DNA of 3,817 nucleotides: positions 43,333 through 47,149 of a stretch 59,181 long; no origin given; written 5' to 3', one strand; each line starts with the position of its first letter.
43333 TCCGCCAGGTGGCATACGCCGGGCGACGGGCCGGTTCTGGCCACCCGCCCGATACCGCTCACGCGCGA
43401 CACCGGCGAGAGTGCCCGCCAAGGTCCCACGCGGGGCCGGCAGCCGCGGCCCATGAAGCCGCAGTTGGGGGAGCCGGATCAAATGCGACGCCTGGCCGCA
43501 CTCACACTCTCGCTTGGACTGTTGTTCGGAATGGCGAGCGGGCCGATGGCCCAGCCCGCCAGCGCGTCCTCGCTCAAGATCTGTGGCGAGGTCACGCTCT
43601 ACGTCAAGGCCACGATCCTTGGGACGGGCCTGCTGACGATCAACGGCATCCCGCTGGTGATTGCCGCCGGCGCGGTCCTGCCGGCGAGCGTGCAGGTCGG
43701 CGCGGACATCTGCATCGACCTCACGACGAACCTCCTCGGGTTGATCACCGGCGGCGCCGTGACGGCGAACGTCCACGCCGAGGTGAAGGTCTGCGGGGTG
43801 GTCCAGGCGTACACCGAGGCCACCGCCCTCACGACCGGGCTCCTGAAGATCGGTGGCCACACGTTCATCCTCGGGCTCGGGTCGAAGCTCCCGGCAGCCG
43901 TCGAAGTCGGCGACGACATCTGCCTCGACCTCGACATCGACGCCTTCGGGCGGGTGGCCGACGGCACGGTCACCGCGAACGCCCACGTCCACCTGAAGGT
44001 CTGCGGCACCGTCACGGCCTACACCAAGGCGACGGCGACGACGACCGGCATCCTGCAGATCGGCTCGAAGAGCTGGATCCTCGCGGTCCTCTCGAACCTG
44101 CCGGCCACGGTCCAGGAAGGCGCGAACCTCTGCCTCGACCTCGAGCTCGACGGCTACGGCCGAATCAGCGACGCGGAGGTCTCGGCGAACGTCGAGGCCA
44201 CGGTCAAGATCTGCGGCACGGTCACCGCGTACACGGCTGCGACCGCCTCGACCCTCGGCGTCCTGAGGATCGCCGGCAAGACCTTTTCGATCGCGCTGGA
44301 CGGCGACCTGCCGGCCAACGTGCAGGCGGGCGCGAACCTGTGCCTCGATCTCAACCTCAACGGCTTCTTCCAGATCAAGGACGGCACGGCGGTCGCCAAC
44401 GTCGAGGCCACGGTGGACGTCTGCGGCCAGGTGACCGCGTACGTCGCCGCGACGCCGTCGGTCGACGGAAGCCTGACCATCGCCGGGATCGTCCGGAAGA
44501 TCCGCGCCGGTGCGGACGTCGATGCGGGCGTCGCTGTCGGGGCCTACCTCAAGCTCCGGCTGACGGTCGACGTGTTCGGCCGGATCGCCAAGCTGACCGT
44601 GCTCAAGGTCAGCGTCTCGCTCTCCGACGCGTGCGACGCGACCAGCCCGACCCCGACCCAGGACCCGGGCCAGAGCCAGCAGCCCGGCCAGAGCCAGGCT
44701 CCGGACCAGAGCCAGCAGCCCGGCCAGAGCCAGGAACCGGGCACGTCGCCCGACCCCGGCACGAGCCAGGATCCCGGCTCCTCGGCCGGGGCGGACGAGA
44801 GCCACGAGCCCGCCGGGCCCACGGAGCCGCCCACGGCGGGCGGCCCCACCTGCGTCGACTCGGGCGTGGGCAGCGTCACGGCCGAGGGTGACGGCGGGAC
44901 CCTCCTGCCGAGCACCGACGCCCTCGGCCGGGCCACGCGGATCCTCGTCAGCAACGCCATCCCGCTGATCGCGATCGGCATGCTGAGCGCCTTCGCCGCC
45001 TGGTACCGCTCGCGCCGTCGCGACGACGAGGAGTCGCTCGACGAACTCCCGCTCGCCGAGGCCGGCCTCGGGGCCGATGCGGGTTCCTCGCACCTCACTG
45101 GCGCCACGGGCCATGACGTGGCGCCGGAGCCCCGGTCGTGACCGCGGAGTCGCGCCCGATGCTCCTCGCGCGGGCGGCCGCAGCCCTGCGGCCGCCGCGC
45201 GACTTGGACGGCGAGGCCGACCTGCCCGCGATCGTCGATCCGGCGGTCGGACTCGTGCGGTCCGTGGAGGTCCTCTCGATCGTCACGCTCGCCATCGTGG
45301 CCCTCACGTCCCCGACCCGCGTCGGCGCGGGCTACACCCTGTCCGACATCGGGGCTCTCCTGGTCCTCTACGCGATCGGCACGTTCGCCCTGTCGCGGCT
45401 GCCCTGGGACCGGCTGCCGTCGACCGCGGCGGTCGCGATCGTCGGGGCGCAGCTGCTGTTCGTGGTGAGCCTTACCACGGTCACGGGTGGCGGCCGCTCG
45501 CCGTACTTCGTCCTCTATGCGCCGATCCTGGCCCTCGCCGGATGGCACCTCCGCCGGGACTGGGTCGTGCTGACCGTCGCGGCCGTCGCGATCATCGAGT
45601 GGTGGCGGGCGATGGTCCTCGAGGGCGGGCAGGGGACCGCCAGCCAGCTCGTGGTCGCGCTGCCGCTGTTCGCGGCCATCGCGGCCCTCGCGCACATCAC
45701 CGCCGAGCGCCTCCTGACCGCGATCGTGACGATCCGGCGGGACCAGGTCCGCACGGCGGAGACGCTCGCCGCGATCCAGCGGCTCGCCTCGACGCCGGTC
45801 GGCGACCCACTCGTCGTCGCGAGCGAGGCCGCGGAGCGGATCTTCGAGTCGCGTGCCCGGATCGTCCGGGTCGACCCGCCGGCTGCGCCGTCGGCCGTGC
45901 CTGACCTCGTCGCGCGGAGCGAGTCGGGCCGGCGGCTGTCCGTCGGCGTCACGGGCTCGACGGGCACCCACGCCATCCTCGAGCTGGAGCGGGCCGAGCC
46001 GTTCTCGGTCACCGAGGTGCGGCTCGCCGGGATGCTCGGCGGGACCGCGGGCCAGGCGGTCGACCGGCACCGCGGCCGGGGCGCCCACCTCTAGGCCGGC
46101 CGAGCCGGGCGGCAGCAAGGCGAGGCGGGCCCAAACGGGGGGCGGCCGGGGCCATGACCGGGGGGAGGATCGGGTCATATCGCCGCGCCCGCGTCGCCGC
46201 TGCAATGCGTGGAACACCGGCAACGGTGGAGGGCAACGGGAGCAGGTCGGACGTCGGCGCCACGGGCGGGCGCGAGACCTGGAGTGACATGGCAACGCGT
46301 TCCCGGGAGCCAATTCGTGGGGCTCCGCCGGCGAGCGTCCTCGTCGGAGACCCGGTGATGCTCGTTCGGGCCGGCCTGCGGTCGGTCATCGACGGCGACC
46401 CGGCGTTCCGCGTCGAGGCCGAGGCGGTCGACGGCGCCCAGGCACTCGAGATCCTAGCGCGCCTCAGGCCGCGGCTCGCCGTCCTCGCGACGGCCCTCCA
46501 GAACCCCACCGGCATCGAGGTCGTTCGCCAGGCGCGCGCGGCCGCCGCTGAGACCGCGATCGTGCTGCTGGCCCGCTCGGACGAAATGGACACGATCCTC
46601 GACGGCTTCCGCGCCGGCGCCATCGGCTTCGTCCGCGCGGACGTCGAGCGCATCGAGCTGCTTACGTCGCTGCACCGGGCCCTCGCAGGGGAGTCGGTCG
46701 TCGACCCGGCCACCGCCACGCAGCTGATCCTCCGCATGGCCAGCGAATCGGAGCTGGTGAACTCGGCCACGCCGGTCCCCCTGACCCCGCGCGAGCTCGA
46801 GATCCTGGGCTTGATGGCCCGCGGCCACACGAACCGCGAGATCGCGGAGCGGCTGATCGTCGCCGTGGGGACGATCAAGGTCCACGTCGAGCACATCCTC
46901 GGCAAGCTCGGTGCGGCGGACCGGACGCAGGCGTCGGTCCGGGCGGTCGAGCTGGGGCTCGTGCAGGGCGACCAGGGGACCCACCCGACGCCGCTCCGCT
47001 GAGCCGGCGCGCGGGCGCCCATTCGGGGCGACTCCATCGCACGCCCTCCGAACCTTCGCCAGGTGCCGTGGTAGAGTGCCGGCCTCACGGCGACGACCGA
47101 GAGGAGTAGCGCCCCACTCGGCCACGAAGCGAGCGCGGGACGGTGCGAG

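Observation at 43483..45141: Secreted protein built from five tandem 70-aa two-cysteine modules, with an LPxT-like motif, a TM anchor and an acidic tail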

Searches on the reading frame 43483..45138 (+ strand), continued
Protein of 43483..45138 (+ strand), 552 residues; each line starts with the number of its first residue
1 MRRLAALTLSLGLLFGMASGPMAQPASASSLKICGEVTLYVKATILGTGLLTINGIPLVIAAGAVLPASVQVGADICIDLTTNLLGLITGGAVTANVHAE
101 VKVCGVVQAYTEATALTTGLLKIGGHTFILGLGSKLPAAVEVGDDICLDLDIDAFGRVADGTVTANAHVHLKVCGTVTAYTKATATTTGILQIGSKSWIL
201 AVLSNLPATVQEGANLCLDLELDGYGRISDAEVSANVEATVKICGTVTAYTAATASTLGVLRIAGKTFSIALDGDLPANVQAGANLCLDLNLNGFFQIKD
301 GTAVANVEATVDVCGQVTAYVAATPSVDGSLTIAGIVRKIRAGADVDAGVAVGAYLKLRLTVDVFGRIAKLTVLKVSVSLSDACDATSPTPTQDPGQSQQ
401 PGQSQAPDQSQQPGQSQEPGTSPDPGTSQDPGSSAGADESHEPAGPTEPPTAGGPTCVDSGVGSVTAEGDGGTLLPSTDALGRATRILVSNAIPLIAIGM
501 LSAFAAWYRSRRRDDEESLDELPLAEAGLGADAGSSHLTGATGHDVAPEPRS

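Call 32: fold_search(model_id=the predicted structure, library=pdb)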
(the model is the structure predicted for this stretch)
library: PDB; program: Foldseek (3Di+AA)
matches with E <= 10: 599; with E <= 0.001: 1
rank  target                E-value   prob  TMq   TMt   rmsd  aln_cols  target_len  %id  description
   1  7zhh_A                3.0e-04  1.00  0.13  0.27  16.2       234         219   11  Complex structure of drosophila Unr CSD789 and a poly(A) RNA sequence (released 2022-12-07)
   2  6y6e                  1.2e-03  0.99  0.14  0.24  12.1       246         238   13  drosophila Unr CSD456 (released 2020-07-29)
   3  7zhr_A                1.2e-03  0.99  0.13  0.26  16.3       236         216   10  Complex structure of drosophila Unr CSD789 and pAbp RRM3 (released 2022-12-07)
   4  5z7d_B                2.7e-03  0.84  0.11  0.13  16.1       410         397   10  p204HINab-dsDNA complex structure (released 2019-01-30)
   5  5z7d_C                2.8e-03  0.87  0.11  0.14  16.4       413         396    9  p204HINab-dsDNA complex structure (released 2019-01-30)
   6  5z7d_A                8.9e-03  0.77  0.12  0.15  16.6       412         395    8  p204HINab-dsDNA complex structure (released 2019-01-30)
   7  8bn0                  1.1e-02  0.21  0.07  0.11  33.5       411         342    6  Bacteroides thetaiotaomicron surface protein BT1954 bound to (released 2023-08-16)
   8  4l5t_D                2.1e-02  0.85  0.10  0.24  15.0       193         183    9  Crystal structure of the tetrameric p202 HIN2 (released 2013-07-31)
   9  8wa2_C                2.1e-02  0.21  0.12  0.07  22.2       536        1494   10  cryo-EM structure of native mastigonemes isolated from Chlamydomonas reinhardtii at 3.0 angstrom resolution (released 2024-04-10)
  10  9kf6                  2.3e-02  0.10  0.08  0.09  31.2       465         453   12  Crystal structure of the reaction intermediate of Streptomyces sp. sulfotransferase Cpz4 involved in caprazamycins synth (released 2025-11-05)
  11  7ypo_A                2.5e-02  0.47  0.09  0.14  17.9       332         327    9  Cryo-EM structure of baculovirus LEF-3 in complex with ssDNA (released 2023-01-25)
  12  7yny_H                2.7e-02  0.25  0.10  0.15  24.3       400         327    8  Crystal structure of baculovirus LEF-3 from Helicoverpa armigera nucleopolyhedrovirus (released 2023-01-25)
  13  9b4h_A                2.7e-02  0.16  0.11  0.06  21.6       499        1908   11  Chlamydomonas reinhardtii mastigoneme filament (released 2024-04-10)
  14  4l5t_A                2.8e-02  0.84  0.09  0.24  15.3       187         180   10  Crystal structure of the tetrameric p202 HIN2 (released 2013-07-31)
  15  8wa2_A                2.9e-02  0.18  0.12  0.06  22.4       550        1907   10  cryo-EM structure of native mastigonemes isolated from Chlamydomonas reinhardtii at 3.0 angstrom resolution (released 2024-04-10)
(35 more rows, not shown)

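Call 36: find_related_loci(query=A2, collection=genome_contigs, flank=8000)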
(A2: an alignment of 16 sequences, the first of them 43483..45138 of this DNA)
Query A2 (552 aa) in genome_contigs; peptide patterns used: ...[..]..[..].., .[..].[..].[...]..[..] (x = any residue, [..] = any of these).
98 stretches matched a pattern; 3 encode a relative of the query (tblastn E <= 1e-3); 3 distinct loci.
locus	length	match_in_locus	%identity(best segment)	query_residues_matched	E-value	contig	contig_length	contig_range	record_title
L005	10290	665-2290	61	1-529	4e-175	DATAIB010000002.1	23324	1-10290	MAG TPA_asm: Candidatus Limnocylindrales bacterium isolate SMAG_U6872 k141_1624051, whole genome shotgun sequence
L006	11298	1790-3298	59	1-514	2e-173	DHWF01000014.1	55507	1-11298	MAG TPA_asm: Chloroflexi bacterium UBA5189 UBA5189_contig_218, whole genome shotgun sequence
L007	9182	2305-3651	55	1-513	5e-125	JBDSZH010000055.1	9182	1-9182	MAG: Candidatus Limnocylindrales bacterium isolate cluster1_bin.81 k127_4729168, whole genome shotgun sequence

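Call 84: search_protein_families(library=pfam, proteins=[L003:9206-10156:+], max_evalue=1)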
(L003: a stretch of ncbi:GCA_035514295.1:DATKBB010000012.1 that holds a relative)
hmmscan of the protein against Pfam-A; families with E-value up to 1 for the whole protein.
L003:9206-10156:+ (317 aa): 1 family
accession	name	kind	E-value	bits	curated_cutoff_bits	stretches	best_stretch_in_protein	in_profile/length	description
PF18625.7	EspB_PE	-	0.15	13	29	0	172-210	27-65/77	ESX-1 secreted protein B PE domain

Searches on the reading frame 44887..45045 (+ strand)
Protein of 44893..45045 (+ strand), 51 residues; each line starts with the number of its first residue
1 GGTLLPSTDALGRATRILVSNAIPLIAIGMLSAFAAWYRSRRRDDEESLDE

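Call 33: search_protein_families(library=ncbifam, proteins=[window:44893-45045:+], max_evalue=10)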
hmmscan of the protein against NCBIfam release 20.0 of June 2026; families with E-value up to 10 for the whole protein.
seq(51 aa): 1 family
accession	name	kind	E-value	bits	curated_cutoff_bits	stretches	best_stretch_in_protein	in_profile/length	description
TIGR01167.1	LPXTG_anchor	domain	0.099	13.3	15.9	1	21-43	11-32/34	LPXTG cell wall anchor domain-containing protein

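Call 69: find_homologous_proteins(query=A5, max_evalue=10)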
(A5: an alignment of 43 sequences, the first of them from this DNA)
Query A5 (43 sequences) (48 aa, profile of the alignment): 1 proteins with E <= 10 among 1392 candidates.
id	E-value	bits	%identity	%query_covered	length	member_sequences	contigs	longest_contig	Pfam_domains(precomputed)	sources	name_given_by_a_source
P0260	3.3e-8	51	53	31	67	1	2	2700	-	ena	-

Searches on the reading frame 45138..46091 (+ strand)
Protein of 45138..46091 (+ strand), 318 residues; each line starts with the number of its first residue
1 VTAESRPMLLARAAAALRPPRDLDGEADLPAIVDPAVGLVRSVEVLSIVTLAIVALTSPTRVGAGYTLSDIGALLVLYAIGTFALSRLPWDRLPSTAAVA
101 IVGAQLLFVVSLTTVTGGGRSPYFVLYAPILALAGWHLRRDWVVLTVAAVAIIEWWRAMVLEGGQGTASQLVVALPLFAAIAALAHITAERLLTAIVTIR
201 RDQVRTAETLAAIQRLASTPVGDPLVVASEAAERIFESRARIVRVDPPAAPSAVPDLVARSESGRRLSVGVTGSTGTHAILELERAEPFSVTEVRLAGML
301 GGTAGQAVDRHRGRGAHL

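Call 24: search_protein_families(library=pfam, proteins=[window:45138-46091:+], max_evalue=0.1)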
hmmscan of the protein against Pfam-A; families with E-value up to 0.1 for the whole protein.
window:45138-46091:+ (318 aa): 1 family
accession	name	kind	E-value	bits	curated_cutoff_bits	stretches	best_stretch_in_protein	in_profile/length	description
PF13185.12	GAF_2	-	0.0086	16.7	28.6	1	225-309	52-136/136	GAF domain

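Call 54: find_homologous_proteins(query=window:45138-46091:+, max_evalue=0.001)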
Query window:45138-46091:+ (318 aa): 64 proteins with E <= 0.001 among 8000 candidates.
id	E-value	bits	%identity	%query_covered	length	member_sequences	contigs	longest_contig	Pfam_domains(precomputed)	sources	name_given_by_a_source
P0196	8.6e-186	634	100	98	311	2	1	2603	-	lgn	-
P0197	2.6e-143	495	74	100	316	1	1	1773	-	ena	-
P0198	1.7e-139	482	73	100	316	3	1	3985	-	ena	-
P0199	2.1e-139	482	74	100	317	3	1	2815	-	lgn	-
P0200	1.6e-137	476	72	100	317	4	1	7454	-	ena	-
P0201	2.1e-136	472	72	100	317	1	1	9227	-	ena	-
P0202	3.1e-136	471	73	100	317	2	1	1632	-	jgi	jgi:hypothetical protein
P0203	4.2e-136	471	74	93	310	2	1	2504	-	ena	-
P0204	7.3e-136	470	73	93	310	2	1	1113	-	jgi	jgi:hypothetical protein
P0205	1.0e-135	470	73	100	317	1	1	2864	-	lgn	-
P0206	1.2e-135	470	73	100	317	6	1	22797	-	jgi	jgi:hypothetical protein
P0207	3.3e-135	468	73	98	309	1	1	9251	-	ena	-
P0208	7.4e-135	467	71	100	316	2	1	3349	-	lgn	-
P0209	1.1e-134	466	75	95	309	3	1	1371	-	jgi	jgi:hypothetical protein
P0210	2.9e-134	465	71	100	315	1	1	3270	-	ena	-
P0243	3.8e-120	419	67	98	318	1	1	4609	-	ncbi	-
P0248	3.1e-108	380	62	98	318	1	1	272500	-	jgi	jgi:hypothetical protein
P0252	7.9e-85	303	53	93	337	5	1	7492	-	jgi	jgi:hypothetical protein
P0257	1.6e-63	233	46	96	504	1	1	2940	PF00990.27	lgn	-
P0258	1.7e-35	141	36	87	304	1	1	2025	-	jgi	jgi:hypothetical protein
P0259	5.3e-34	136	35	89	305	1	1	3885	-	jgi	jgi:hypothetical protein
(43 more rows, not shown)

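Call 60: search_protein_families(library=pfam, alignment_id=A4, max_evalue=0.1)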
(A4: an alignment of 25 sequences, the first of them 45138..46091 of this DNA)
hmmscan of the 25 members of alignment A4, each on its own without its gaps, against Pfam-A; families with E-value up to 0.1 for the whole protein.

A. member 1, window:45138-46091:+ (318 aa): 1 family
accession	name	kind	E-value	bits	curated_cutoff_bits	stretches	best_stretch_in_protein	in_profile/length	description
PF13185.12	GAF_2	-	0.0086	16.7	28.6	1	225-309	52-136/136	GAF domain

B. families by the number of members that match (of 25 scanned): 6 families
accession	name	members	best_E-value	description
PF13185.12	GAF_2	10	0.00024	GAF domain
PF00990.26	GGDEF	2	8.6e-33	Diguanylate cyclase, GGDEF domain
PF25323.1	6TM_PilS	2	0.0046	PilS-like transmembrane domain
PF13492.12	GAF_3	2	0.021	GAF domain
PF05165.17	GCH_III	1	0.00022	GTP cyclohydrolase III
PF10145.14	PhageMin_Tail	1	0.02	Phage-related minor tail protein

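Call 61: search_solved_structures(query=A4, max_evalue=1)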
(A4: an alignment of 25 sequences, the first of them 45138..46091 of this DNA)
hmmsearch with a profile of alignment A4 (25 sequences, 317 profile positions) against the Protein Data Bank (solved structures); distinct sequences matched with E-value up to 1: 2.
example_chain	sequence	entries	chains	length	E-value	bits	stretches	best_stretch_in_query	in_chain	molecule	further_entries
6yi0_AAA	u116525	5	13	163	0.45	12.7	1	178-237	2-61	Histidine triad nucleotide-binding protein 2, mitochondrial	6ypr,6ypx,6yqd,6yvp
4ht1_T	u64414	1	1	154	0.63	12.2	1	53-100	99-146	Tumor necrosis factor ligand superfamily member 12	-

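Call 84: search_protein_families(library=pfam, proteins=[P0258, P0259, P0257, P0252, P0248, P0243], max_evalue=1)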
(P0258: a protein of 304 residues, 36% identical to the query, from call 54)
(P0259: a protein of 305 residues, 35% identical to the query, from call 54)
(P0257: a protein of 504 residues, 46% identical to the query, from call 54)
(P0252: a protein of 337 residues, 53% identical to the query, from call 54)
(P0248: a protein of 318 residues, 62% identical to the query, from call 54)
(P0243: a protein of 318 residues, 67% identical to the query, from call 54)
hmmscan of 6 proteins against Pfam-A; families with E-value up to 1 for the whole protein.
P0258 (304 aa): 2 families
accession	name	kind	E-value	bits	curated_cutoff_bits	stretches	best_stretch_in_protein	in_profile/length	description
PF13185.12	GAF_2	-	0.013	16.2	28.6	1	244-295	84-134/136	GAF domain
PF19517.4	DUF6050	-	0.48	11.2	27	0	262-303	35-75/116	Family of unknown function (DUF6050)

P0259 (305 aa): 1 family
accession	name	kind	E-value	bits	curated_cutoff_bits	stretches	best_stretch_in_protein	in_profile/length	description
PF13185.12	GAF_2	-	0.0082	16.8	28.6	1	221-296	55-134/136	GAF domain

P0257 (504 aa): 3 families
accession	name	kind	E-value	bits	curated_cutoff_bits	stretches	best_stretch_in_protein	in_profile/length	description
PF00990.26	GGDEF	-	4e-32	111.7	23.8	1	327-482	2-159/161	Diguanylate cyclase, GGDEF domain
PF05165.17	GCH_III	-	0.00022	21.1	21.3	1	330-479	101-234/246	GTP cyclohydrolase III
PF13185.12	GAF_2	-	0.003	18.2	28.6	1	248-314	68-136/136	GAF domain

P0252 (337 aa): 0 families

P0248 (318 aa): 2 families
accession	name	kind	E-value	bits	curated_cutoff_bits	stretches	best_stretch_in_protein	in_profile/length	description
PF13185.12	GAF_2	-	0.00069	20.3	28.6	1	215-308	41-136/136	GAF domain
PF25323.1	6TM_PilS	-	0.15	12.1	27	1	46-193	23-182/189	PilS-like transmembrane domain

P0243 (318 aa): 2 families
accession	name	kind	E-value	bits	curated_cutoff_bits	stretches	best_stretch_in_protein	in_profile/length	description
PF13185.12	GAF_2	-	0.00024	21.8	28.6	1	223-308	49-136/136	GAF domain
PF13492.12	GAF_3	-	0.064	14.1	27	1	210-308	33-128/129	GAF domain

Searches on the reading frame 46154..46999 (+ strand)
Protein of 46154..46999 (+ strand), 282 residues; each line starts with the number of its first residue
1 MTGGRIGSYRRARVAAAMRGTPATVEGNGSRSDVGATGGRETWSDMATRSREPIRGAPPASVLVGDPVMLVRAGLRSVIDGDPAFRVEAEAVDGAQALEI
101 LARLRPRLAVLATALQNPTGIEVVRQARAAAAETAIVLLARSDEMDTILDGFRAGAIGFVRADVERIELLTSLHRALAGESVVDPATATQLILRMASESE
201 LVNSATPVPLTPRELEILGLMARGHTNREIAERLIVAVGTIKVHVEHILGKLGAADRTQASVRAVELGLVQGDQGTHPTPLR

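Call 24: search_protein_families(library=pfam, proteins=[window:46154-46999:+], max_evalue=0.1)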
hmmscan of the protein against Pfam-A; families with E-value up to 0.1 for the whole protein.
window:46154-46999:+ (282 aa): 6 families
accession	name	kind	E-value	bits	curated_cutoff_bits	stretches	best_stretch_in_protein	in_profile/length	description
PF00196.25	GerE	-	2e-16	59.8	23.5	1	209-262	2-55/57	Bacterial regulatory proteins, luxR family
PF00072.30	Response_reg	-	4.8e-10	40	30.2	1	66-172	5-109/111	Response regulator receiver domain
PF08281.18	Sigma70_r4_2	-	0.007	16.4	25.7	1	211-251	12-53/54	Sigma-70, region 4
PF13412.12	HTH_24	-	0.034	14.1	21.9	1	215-246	6-39/48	Winged helix-turn-helix DNA-binding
PF04545.22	Sigma70_r4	-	0.07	13.1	24.1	0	210-252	5-48/50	Sigma-70, region 4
PF13936.12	HTH_38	-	0.076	13.2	27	0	216-242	12-38/44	Helix-turn-helix domain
